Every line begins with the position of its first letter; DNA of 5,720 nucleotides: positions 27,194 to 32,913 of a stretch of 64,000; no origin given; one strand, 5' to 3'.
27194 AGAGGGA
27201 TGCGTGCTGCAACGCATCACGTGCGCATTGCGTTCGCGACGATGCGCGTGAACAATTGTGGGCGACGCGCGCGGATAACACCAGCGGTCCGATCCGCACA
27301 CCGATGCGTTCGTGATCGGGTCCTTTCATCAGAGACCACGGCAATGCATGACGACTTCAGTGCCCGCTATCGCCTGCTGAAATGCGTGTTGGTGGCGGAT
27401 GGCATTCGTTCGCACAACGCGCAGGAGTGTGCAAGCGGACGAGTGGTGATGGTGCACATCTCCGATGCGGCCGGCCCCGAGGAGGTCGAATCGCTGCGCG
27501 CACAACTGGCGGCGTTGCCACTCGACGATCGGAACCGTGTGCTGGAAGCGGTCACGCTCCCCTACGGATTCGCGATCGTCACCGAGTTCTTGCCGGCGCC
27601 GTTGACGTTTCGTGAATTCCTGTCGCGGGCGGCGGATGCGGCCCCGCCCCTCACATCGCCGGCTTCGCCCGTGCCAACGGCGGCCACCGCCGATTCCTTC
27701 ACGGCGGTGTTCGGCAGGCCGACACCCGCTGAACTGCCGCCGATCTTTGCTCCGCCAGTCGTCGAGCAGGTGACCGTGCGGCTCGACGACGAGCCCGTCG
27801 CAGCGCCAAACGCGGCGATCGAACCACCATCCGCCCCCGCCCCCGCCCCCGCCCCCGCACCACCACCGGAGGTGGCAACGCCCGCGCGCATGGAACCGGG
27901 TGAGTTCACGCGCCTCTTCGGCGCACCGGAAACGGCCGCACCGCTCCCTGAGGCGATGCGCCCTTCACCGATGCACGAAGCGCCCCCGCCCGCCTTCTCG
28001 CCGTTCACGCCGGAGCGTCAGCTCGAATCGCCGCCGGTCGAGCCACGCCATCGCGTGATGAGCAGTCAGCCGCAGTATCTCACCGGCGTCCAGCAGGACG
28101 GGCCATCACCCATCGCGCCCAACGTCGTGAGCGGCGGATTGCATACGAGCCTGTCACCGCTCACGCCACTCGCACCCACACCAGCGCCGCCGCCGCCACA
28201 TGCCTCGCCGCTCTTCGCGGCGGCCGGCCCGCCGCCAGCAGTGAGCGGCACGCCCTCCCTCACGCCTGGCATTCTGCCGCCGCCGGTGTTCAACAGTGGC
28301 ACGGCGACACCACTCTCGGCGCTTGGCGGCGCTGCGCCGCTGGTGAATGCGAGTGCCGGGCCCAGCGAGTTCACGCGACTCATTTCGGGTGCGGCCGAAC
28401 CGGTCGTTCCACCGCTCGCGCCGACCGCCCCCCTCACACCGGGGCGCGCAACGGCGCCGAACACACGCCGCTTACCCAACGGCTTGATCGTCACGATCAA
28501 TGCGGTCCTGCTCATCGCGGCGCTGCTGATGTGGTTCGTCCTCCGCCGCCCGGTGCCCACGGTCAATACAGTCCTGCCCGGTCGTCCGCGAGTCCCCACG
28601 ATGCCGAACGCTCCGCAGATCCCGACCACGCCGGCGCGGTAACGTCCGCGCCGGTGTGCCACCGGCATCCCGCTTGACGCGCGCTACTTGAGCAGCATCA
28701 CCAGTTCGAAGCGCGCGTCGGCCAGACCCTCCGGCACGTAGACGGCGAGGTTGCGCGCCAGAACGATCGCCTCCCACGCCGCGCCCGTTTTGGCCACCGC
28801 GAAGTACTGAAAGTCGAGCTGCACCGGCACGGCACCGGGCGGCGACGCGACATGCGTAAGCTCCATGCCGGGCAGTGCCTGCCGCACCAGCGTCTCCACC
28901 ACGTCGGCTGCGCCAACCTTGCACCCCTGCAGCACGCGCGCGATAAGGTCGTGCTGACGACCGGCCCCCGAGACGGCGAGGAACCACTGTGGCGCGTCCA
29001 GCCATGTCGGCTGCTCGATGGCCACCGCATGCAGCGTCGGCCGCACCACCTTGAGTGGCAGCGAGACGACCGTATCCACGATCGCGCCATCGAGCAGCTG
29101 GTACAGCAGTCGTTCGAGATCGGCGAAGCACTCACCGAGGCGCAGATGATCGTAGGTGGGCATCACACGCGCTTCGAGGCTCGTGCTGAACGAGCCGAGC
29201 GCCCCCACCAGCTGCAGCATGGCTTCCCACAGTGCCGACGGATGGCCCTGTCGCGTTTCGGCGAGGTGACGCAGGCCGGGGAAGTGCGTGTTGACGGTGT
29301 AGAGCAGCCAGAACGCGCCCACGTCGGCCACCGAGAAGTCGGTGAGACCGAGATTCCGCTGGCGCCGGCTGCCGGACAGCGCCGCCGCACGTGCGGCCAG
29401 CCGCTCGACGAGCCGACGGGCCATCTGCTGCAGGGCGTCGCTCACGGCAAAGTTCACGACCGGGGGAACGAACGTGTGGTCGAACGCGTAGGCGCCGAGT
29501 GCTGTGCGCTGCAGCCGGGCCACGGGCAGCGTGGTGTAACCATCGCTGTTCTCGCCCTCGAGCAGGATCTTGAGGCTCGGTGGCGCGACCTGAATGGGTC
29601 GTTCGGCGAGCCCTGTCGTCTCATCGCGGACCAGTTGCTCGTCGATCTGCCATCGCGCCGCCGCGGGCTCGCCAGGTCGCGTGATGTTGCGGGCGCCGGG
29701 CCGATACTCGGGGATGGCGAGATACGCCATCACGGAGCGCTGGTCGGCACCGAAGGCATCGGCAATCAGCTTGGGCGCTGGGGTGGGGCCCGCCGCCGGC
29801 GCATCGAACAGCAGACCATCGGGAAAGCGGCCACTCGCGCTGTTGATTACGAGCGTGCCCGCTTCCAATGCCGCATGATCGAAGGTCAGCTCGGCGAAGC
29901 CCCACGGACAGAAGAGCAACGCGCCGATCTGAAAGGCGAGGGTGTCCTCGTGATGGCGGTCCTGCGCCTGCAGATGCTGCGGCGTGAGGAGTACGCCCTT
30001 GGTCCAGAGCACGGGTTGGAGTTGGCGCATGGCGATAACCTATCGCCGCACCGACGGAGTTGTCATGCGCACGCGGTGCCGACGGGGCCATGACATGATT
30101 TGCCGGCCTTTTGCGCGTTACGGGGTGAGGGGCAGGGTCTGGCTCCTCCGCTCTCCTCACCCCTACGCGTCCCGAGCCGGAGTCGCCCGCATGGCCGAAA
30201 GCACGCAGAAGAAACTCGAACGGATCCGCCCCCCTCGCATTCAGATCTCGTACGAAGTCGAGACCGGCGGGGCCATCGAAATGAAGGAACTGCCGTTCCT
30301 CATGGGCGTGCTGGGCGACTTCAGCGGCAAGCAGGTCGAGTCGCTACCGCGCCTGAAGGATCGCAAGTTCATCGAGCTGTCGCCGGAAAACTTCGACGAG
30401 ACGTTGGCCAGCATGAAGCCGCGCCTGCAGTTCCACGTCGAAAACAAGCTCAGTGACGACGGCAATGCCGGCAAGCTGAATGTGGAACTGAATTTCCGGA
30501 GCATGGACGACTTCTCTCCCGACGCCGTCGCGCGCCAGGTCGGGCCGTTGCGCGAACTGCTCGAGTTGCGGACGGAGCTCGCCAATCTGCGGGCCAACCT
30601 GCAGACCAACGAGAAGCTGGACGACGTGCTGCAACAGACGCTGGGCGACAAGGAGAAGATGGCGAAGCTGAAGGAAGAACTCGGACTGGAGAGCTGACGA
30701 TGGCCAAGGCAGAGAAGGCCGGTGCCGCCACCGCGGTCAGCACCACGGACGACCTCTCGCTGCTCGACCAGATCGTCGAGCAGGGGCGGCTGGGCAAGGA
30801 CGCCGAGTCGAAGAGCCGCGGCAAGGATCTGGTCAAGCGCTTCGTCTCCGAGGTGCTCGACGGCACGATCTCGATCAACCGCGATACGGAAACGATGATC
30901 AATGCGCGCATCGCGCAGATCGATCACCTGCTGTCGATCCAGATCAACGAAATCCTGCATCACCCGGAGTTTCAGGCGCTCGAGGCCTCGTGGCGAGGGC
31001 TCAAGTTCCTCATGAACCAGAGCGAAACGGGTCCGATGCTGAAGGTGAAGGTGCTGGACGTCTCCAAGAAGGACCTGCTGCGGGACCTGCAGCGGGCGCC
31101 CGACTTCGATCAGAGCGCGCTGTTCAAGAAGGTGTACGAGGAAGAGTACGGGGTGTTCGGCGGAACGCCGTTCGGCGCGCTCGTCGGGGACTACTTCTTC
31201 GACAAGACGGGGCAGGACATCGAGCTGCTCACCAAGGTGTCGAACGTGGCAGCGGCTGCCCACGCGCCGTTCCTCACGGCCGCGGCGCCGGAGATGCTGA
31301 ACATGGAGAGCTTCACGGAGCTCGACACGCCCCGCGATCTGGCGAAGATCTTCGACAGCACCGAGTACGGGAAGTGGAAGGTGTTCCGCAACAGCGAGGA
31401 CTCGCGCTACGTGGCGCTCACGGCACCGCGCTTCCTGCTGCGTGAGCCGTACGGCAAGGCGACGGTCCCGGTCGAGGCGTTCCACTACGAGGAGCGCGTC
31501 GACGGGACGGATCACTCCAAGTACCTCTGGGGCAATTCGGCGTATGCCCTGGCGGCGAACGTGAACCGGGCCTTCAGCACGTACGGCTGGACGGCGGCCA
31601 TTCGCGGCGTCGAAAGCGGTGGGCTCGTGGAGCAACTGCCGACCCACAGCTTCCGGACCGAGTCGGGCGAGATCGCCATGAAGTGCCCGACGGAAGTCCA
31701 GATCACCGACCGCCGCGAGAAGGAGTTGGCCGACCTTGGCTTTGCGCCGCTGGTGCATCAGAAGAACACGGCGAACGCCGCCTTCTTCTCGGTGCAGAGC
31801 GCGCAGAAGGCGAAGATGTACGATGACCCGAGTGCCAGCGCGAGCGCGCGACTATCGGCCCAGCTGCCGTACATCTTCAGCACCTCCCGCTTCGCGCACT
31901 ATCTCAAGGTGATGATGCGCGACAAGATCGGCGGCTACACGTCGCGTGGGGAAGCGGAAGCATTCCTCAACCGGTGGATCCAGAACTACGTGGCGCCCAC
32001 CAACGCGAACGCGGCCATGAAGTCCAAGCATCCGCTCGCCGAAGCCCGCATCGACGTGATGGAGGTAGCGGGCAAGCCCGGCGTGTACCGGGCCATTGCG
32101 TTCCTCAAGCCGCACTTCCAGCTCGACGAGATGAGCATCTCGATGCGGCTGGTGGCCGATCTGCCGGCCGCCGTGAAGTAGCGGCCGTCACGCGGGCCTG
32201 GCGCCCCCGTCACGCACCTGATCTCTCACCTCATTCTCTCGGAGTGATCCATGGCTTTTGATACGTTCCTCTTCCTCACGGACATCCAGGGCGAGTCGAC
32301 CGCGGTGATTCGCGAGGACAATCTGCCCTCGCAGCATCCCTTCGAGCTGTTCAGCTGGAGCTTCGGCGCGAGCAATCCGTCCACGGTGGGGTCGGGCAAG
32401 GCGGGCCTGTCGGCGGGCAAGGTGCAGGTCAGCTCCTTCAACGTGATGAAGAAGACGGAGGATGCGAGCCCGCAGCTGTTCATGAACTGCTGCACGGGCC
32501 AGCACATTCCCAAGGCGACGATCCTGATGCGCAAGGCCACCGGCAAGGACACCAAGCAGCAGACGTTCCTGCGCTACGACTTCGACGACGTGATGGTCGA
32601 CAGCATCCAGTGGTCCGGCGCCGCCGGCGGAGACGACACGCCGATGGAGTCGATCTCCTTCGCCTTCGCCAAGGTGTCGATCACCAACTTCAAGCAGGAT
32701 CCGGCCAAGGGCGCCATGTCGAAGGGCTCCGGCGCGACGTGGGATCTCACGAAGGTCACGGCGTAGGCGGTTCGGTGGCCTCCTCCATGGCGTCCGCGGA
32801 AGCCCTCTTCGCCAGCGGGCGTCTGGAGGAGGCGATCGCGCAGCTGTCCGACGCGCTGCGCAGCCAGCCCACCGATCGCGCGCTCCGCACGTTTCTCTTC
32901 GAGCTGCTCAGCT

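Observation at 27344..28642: N-lobe-only pseudokinase with proline-rich region and C-terminal membrane anchor, embedded in the T6SS between two tssK genes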

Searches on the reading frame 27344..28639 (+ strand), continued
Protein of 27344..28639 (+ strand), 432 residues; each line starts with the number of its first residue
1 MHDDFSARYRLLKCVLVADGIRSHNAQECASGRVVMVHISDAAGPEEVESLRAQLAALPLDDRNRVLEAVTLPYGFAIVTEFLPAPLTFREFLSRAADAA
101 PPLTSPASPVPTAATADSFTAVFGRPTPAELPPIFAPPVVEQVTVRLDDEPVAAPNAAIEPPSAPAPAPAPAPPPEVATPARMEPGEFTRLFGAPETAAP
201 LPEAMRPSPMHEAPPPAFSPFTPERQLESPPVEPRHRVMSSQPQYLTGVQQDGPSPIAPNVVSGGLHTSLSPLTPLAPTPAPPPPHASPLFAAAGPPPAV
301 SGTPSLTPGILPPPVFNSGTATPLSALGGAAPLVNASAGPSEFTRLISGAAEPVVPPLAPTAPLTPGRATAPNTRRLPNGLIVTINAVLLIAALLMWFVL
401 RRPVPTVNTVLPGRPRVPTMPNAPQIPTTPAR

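Call 78: list_cluster_members(proteins=[P0041, P0042, P0043, P0044, P0049, P0054, P0149, P0182, P0087, P0088])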
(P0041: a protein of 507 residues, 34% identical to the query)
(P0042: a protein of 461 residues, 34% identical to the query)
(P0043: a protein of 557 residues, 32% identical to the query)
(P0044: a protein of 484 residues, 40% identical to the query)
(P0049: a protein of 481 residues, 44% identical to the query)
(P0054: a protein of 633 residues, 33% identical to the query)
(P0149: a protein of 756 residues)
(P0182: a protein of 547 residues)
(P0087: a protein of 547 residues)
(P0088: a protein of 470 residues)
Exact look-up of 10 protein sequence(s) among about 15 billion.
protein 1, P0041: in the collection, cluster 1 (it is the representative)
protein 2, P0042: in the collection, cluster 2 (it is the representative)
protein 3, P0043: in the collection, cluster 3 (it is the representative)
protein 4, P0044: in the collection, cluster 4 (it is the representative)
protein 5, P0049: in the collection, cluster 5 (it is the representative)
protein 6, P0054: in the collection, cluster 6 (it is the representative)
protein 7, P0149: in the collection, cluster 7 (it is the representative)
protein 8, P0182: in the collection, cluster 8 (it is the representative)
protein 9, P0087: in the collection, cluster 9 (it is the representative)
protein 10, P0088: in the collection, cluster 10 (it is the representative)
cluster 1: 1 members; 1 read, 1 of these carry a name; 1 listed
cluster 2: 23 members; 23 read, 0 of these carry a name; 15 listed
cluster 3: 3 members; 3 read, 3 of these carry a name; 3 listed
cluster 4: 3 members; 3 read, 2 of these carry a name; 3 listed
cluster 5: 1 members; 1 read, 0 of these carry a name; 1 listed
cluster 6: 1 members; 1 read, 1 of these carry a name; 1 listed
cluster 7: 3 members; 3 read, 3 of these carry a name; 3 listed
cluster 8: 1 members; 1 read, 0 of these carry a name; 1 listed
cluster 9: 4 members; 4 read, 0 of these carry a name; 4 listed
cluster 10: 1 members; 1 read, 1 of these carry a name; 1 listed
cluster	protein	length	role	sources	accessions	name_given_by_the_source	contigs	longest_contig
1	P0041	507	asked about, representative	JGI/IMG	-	hypothetical protein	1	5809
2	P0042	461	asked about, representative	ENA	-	-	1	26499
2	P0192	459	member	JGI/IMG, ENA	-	-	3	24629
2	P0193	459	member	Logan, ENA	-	-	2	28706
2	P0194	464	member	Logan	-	-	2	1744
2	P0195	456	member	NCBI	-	-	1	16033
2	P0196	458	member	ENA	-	-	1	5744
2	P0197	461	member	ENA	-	-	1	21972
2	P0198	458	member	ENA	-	-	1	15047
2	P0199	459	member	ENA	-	-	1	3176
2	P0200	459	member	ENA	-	-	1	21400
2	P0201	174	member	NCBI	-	-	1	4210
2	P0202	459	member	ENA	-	-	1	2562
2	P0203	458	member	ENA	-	-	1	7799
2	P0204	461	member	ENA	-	-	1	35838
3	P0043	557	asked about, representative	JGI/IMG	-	hypothetical protein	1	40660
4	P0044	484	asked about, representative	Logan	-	-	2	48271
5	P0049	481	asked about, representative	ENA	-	-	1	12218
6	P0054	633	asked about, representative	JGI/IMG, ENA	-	hypothetical protein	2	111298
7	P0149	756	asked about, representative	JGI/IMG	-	hypothetical protein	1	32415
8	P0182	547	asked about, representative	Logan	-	-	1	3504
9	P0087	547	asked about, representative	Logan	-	-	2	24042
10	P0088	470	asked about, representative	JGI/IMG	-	hypothetical protein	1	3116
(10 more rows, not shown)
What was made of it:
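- Tried and rejected: Taxonomy of the distant metagenomic loci; all cluster members are 'hypothetical protein' (call 78).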

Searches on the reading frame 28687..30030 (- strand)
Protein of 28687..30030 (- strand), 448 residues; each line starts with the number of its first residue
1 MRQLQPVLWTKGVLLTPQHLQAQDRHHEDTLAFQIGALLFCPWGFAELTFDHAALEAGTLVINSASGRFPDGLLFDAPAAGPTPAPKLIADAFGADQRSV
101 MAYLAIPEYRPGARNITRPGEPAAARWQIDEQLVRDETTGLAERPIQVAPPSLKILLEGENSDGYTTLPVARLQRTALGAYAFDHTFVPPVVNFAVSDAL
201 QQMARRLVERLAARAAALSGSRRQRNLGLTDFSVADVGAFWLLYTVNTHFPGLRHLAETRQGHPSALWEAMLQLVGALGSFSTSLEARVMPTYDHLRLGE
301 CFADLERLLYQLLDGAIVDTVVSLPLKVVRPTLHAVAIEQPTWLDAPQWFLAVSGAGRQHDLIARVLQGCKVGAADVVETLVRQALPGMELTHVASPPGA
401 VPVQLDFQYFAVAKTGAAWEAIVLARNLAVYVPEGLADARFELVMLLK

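Call 5: search_protein_families(library=pfam, proteins=[window:28687-30030:-], max_evalue=1)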
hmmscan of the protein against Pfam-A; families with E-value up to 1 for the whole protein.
window:28687-30030:- (448 aa): 1 family
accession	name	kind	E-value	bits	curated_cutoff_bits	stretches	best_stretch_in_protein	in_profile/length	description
PF05936.17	T6SS_VasE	-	4.8e-128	428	23.4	1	19-445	1-428/429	Bacterial Type VI secretion, VC_A0110, EvfL, ImpJ, VasE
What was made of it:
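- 28684..30030 (-): tssK paralogue 2, convergent with X, divergent from tssB. PF05936 E=4.8e-128 (call 5).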

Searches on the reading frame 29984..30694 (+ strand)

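Call 15: search_protein_families(library=pfam, proteins=[window:29984-30694:+], max_evalue=0.001)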
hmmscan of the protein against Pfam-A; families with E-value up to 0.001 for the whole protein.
window:29984-30694:+ (237 aa): 1 family
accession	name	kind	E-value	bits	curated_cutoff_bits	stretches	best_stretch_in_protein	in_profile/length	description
PF05591.17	T6SS_VipA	-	6.5e-58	195.4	24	1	79-233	2-154/155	Type VI secretion system, VipA, VC_A0107 or Hcp2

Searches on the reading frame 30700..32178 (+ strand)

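Call 14: search_protein_families(library=pfam, proteins=[window:30700-32178:+], max_evalue=0.001)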
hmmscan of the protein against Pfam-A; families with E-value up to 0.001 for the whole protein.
window:30700-32178:+ (493 aa): 2 families
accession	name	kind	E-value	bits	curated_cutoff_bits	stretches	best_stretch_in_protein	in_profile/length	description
PF05943.17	VipB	-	3.4e-137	456.9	27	1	69-369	2-301/301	EvpB/VC_A0108, tail sheath N-terminal domain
PF18945.5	VipB_2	-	2.1e-41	141.1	27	1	379-488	2-112/112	EvpB/VC_A0108, tail sheath gpW/gp25-like domain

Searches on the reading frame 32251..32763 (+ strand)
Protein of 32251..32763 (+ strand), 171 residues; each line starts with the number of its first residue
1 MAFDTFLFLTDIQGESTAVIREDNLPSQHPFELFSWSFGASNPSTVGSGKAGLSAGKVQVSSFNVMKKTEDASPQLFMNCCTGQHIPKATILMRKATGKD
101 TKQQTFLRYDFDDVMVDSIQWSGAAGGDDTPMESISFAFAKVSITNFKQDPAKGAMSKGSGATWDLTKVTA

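Call 75: search_protein_families(library=pfam, proteins=[window:32251-32763:+], max_evalue=0.01)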
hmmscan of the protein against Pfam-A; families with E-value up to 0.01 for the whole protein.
window:32251-32763:+ (171 aa): 1 family
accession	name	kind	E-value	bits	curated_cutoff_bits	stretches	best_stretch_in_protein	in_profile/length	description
PF05638.18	T6SS_HCP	-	1.2e-27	97.2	23.5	1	6-144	1-127/129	Type VI secretion system effector, Hcp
